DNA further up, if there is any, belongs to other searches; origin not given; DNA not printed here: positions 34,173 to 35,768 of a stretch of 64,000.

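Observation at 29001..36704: LysR-controlled MttB-family / DMGDH-like / orphan 431-aa / DUF523 / PhnZ-like cluster: candidate corrinoid-protein-less quaternary-amine or trimethylammonio-phosphonate catabolic pathway in an aerobe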

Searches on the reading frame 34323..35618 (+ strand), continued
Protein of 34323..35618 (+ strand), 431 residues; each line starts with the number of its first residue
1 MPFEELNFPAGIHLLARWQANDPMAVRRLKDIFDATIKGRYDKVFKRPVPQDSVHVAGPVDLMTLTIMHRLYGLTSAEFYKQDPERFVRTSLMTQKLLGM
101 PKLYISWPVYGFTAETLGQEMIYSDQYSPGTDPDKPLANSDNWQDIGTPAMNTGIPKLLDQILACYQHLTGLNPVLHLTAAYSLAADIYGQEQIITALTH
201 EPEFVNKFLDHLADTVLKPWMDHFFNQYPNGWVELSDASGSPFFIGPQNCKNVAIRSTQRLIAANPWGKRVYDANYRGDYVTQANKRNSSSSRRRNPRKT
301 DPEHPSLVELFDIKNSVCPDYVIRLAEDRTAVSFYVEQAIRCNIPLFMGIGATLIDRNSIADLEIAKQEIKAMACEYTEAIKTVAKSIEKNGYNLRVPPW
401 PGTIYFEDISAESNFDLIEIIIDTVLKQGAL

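Call 53: find_encoding_contigs(protein=P0302, flank=8000, max_places=1)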
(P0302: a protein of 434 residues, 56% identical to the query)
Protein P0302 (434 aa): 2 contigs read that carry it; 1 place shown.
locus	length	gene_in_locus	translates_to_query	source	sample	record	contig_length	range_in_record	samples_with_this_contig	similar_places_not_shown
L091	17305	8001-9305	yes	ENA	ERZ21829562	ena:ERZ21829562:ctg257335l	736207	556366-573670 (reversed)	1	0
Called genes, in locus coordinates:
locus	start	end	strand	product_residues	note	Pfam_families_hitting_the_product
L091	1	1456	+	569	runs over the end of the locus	PF00587:tRNA-synt_2b, PF04073:tRNA_edit, PF03129:HGTP_anticodon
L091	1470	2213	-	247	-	PF09339:HTH_IclR, PF12802:MarR_2 (weak), PF25213:HVO_A0261_N, PF01614:IclR_C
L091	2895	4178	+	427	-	PF01547:SBP_bac_1, PF13416:SBP_bac_8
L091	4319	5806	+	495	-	PF00528:BPD_transp_1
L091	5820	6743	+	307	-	PF00528:BPD_transp_1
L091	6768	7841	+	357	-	PF00005:ABC_tran, PF17912:OB_MalK, PF08402:TOBE_2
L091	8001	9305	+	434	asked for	PF01208:URO-D (weak)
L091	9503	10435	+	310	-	PF08450:SGL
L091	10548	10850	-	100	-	-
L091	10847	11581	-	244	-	PF00113:Enolase_C, PF13378:MR_MLE_C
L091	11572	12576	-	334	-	PF01012:ETF, PF00766:ETF_alpha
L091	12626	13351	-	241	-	PF01012:ETF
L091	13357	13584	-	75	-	-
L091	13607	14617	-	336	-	PF01012:ETF, PF00766:ETF_alpha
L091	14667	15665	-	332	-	PF01012:ETF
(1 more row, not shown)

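Call 54: find_encoding_contigs(protein=P0359, flank=8000, max_places=1)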
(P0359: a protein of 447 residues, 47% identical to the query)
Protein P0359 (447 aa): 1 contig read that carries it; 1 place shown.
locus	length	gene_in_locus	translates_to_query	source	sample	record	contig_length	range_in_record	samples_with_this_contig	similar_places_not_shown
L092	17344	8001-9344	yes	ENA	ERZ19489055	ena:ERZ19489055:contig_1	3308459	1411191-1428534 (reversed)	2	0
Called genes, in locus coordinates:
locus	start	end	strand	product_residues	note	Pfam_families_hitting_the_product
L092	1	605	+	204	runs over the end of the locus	PF13419:HAD_2 (faint), PF00702:Hydrolase, PF13344:Hydrolase_6 (faint), PF13242:Hydrolase_like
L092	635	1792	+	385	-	PF02515:CoA_transf_3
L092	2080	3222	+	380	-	PF25917:BSH_RND, PF25881:HH_YBHG (weak), PF25876:HH_MFP_RND, PF25944:Beta-barrel_RND, PF25954:Beta-barrel_RND_2 (weak), PF25967:RND-MFP_C, PF25989:YknX_C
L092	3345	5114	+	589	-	PF13687:DUF4153 (weak)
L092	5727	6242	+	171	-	-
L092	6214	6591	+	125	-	-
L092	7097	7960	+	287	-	PF09347:DUF1989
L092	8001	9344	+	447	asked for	-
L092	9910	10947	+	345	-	PF01555:N6_N4_Mtase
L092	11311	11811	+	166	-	-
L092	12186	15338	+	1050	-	PF00873:ACR_tran, PF03176:MMPL (weak)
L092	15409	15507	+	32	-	-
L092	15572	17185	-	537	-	-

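Call 56: predict_structure(alignment_id=A2)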
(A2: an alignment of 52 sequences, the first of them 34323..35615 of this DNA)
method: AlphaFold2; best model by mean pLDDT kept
length: 431 residues; sequences in the alignment: 52
mean_pLDDT: 88.0   pTM: 0.88
mean pLDDT of the five models: 88.0, 86.9, 86.1, 85.8, 85.4
residues with pLDDT >= 90: 290; 70-90: 97; 50-70: 22; < 50: 22
segments of 3 or more residues with pLDDT < 50: 281-301
pLDDT, mean of each block of 10 residues (from residue 1): 88 98 98 98 90 90 95 95 97 96 90 92 70 83 95 97 97 93 94 91 95 96 95 89 85 90 84 77 35 36 72 88 85 94 93 91 96 97 93 62 90 96 95 86
secondary structure, 60 per line:
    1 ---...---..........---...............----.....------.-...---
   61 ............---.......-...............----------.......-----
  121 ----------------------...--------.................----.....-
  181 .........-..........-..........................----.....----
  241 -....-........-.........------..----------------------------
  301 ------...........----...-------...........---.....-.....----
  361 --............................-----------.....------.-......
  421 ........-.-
elements in order: H10-19 H23-37 H42-46 E55-57 H61-72 H76-82 H84-98 H109-115 H154-170 E175-179 H181-189 H191-200 H202-227 E232-236 H242-245 H247-254 H256-264 H307-317 E322-324 H332-342 E346-350 H352-355 H363-390 E402-406 H415-428

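Call 58: fold_search(model_id=the predicted structure, library=pdb)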
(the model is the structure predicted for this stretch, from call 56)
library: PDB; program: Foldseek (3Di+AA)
matches with E <= 10: 784; with E <= 0.001: 25
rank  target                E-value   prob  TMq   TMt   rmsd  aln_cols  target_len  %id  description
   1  4ay8_A                4.0e-08  1.00  0.57  0.70   7.7       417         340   12  SeMet-derivative of a methyltransferase from M. mazei (released 2012-10-31)
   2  6w2o                  1.4e-07  1.00  0.60  0.72   5.4       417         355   12  Crystal structure of uroporphyrinogen III decarboxylate (hemE) from Stenotrophomonas maltophilia (released 2020-04-22)
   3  4ay7_A                2.3e-07  1.00  0.59  0.73   6.3       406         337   13  methyltransferase from Methanosarcina mazei (released 2012-10-31)
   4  3gw3                  1.5e-06  1.00  0.51  0.59   8.3       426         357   12  human UROD mutant K297N (released 2009-07-07)
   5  4exq                  6.3e-06  1.00  0.56  0.66   5.9       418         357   11  CRYSTAL STRUCTURE of UROPORPHYRINOGEN DECARBOXYLASE (UPD) FROM BURKHOLDERIA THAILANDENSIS E264 (released 2012-05-16)
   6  1r3s                  6.3e-06  1.00  0.50  0.58   9.1       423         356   12  Uroporphyrinogen Decarboxylase single mutant D86G in complex with coproporphyrinogen-I (released 2003-12-09)
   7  1r3r                  7.8e-06  1.00  0.49  0.58   7.6       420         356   12  Uroporphyrinogen Decarboxylase with mutation D86N (released 2003-12-09)
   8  1jpk                  7.8e-06  1.00  0.48  0.55   9.4       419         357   13  Gly156Asp mutant of Human UroD, human uroporphyrinogen III decarboxylase (released 2001-12-19)
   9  1jph                  8.6e-06  1.00  0.49  0.57   8.9       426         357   12  Ile260Thr mutant of Human UroD, human uroporphyrinogen III decarboxylase (released 2001-12-19)
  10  1r3y                  1.0e-05  1.00  0.50  0.59   9.1       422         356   12  Uroporphyrinogen Decarboxylase in complex with coproporphyrinogen-III (released 2003-12-09)
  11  2q71                  1.1e-05  1.00  0.55  0.64   5.5       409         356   13  Uroporphyrinogen Decarboxylase G168R single mutant enzyme in complex with coproporphyrinogen-III (released 2007-06-19)
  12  1r3v                  1.2e-05  1.00  0.50  0.58   6.2       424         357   12  Uroporphyrinogen Decarboxylase single mutant D86E in complex with coproporphyrinogen-I (released 2003-12-09)
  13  1jpi                  1.6e-05  1.00  0.49  0.57   7.9       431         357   12  Phe232Leu mutant of human UROD, human uroporphyrinogen III decarboxylase (released 2001-12-19)
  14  3gvv                  1.8e-05  1.00  0.51  0.60   8.8       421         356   12  Single-chain UROD Y164G (GY) mutation (released 2009-07-07)
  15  1j93                  2.5e-05  1.00  0.56  0.68   6.0       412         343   10  Crystal Structure and Substrate Binding Modeling of the Uroporphyrinogen-III Decarboxylase from Nicotiana tabacum: Impli (released 2001-10-17)
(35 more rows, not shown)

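Call 59: search_protein_families(library=ncbifam, proteins=[P0174, P0176, P0186, P0187, P0189, P0190, P0195, P0199, P0204, P0225], max_evalue=0.001)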
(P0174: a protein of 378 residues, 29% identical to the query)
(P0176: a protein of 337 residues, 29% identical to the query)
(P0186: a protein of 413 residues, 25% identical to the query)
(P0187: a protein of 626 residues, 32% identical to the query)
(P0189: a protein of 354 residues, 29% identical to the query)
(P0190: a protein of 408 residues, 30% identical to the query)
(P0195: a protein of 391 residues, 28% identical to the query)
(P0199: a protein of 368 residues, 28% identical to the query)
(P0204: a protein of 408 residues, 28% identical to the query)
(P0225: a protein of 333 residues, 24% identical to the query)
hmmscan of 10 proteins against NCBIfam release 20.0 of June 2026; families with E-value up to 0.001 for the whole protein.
P0174 (378 aa): 4 families
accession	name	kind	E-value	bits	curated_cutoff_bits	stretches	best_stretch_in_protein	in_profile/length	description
NF004889.0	PRK06252.1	subfamily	5.6e-14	51.9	244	1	20-251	12-232/340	methylcobalamin:coenzyme M methyltransferase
TIGR01463.1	mtaA_cmuA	subfamily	5.4e-08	32.5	235.4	1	28-201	20-184/340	MtaA/CmuA family methyltransferase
NF041608.1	methylcob_mtaseMtbA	equivalog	1.8e-07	30.6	600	1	79-247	72-227/339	methylcobamide:CoM methyltransferase MtbA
NF040654.1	MtaA_Meth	equivalog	0.00012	21.2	400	0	83-198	72-180/337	methylcobamide:CoM methyltransferase MtaA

P0176 (337 aa): 4 families
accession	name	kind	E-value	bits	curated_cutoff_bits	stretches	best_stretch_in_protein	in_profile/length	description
NF004889.0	PRK06252.1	subfamily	1e-11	44.5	244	1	57-209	80-232/340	methylcobalamin:coenzyme M methyltransferase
NF041608.1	methylcob_mtaseMtbA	equivalog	4e-07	29.4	600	1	80-209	102-231/339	methylcobamide:CoM methyltransferase MtbA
TIGR01463.1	mtaA_cmuA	subfamily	5e-07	29.3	235.4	1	57-206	79-228/340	MtaA/CmuA family methyltransferase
NF040654.1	MtaA_Meth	equivalog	5.2e-07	28.9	400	1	55-208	75-229/337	methylcobamide:CoM methyltransferase MtaA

P0186 (413 aa): 5 families
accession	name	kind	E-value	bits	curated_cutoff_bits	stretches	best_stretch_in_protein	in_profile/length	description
NF004889.0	PRK06252.1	subfamily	8.3e-22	77.6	244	1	76-251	61-233/340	methylcobalamin:coenzyme M methyltransferase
TIGR01463.1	mtaA_cmuA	subfamily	2.4e-21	76.4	235.4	1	27-247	7-228/340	MtaA/CmuA family methyltransferase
NF040654.1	MtaA_Meth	equivalog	6e-12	45.1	400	1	93-250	74-230/337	methylcobamide:CoM methyltransferase MtaA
NF041608.1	methylcob_mtaseMtbA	equivalog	1.4e-11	44.1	600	1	93-253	77-234/339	methylcobamide:CoM methyltransferase MtbA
TIGR01464.1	hemE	equivalog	1.1e-08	34.5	302.95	1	64-250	45-229/338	uroporphyrinogen decarboxylase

P0187 (626 aa): 20 families
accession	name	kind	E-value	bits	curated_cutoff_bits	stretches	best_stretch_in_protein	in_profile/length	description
NF047996.1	corrin_MtgC_2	exception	2.8e-57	193.6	370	1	407-613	2-210/212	glycine betaine-specific corrinoid protein MtgC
TIGR02370.1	pyl_corrinoid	subfamily_domain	2e-53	180.7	215.3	1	414-602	3-194/197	methyltransferase cognate corrinoid protein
NF047995.1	corrinoid_MtgC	exception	3.3e-52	177.1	310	1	408-613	3-213/215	glycine betaine-specific corrinoid protein MtgC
NF041607.1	dimeth_corrin_MtbC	equivalog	1.7e-50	171.4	350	1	427-612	15-202/203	dimethylamine corrinoid protein MtbC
TIGR02082.1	metH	equivalog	1.1e-45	155.8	1010.85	1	408-602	645-841/1182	methionine synthase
NF040669.1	MtaC2_Meth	equivalog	6.3e-41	140.5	450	1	408-612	41-245/267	methanol--corrinoid protein MtaC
NF040655.1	MtaC_Meth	equivalog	5.2e-38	130.5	420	1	408-613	34-238/253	methanol--corrinoid protein MtaC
NF007024.0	PRK09490.1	equivalog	6.8e-38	130.1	1497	1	432-589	684-846/1234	methionine synthase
NF004889.0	PRK06252.1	subfamily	4.6e-15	55.4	244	1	15-234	10-228/340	methylcobalamin:coenzyme M methyltransferase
NF002612.0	PRK02261.1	equivalog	6.7e-13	48.4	110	1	496-585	5-95/148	methylaspartate mutase subunit S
TIGR01463.1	mtaA_cmuA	subfamily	1.9e-12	47.1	235.4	1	37-234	34-227/340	MtaA/CmuA family methyltransferase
NF052513.1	TransRegCarH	equivalog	3.7e-12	46.1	400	1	440-596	113-262/274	HTH-type transcriptional repressor CarH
NF040654.1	MtaA_Meth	equivalog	3.4e-09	36.1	400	1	16-223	8-215/337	methylcobamide:CoM methyltransferase MtaA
TIGR01501.1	MthylAspMutase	equivalog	8.5e-09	35.3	135.8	1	496-585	3-93/134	methylaspartate mutase subunit S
TIGR00640.1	acid_CoA_mut_C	subfamily_domain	1.4e-08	34.7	57.45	1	497-590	5-99/132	methylmalonyl-CoA mutase C-terminal domain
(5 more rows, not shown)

P0189 (354 aa): 1 family
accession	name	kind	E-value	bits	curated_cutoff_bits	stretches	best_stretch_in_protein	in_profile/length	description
NF004889.0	PRK06252.1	subfamily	1.9e-06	27.1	244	1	37-184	38-185/340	methylcobalamin:coenzyme M methyltransferase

P0190 (408 aa): 3 families
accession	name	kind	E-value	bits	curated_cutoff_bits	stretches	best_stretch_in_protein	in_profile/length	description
NF004889.0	PRK06252.1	subfamily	5.5e-11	42.1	244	1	49-237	48-232/340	methylcobalamin:coenzyme M methyltransferase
NF041608.1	methylcob_mtaseMtbA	equivalog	1.7e-05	24.1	600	1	66-240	65-234/339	methylcobamide:CoM methyltransferase MtbA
NF040654.1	MtaA_Meth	equivalog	0.00042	19.3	400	1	78-235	73-228/337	methylcobamide:CoM methyltransferase MtaA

P0195 (391 aa): 3 families
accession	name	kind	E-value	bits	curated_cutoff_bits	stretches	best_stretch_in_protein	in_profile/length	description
NF004889.0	PRK06252.1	subfamily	7.5e-13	48.2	244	1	63-239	60-233/340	methylcobalamin:coenzyme M methyltransferase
TIGR01463.1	mtaA_cmuA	subfamily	1.7e-11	44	235.4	1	43-237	39-230/340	MtaA/CmuA family methyltransferase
NF040654.1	MtaA_Meth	equivalog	1.5e-05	24.1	400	0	60-246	54-238/337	methylcobamide:CoM methyltransferase MtaA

P0199 (368 aa): 3 families
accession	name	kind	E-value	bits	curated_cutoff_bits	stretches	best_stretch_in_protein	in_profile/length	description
NF004889.0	PRK06252.1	subfamily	3.2e-09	36.2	244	1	63-250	49-233/340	methylcobalamin:coenzyme M methyltransferase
TIGR01463.1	mtaA_cmuA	subfamily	5.5e-07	29.1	235.4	1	26-237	7-219/340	MtaA/CmuA family methyltransferase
NF040654.1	MtaA_Meth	equivalog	3.7e-06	26.1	400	1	92-242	74-223/337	methylcobamide:CoM methyltransferase MtaA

P0204 (408 aa): 3 families
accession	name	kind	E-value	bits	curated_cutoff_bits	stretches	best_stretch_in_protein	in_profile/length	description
NF004889.0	PRK06252.1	subfamily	7.9e-10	38.2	244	1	51-238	48-232/340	methylcobalamin:coenzyme M methyltransferase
TIGR01463.1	mtaA_cmuA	subfamily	2.5e-07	30.3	235.4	1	21-236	20-232/340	MtaA/CmuA family methyltransferase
NF040654.1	MtaA_Meth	equivalog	2.7e-06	26.5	400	1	51-237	45-229/337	methylcobamide:CoM methyltransferase MtaA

P0225 (333 aa): 1 family
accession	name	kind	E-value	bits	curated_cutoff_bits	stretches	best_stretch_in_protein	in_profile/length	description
NF004889.0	PRK06252.1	subfamily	0.00022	20.3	244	1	54-160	76-184/340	methylcobalamin:coenzyme M methyltransferase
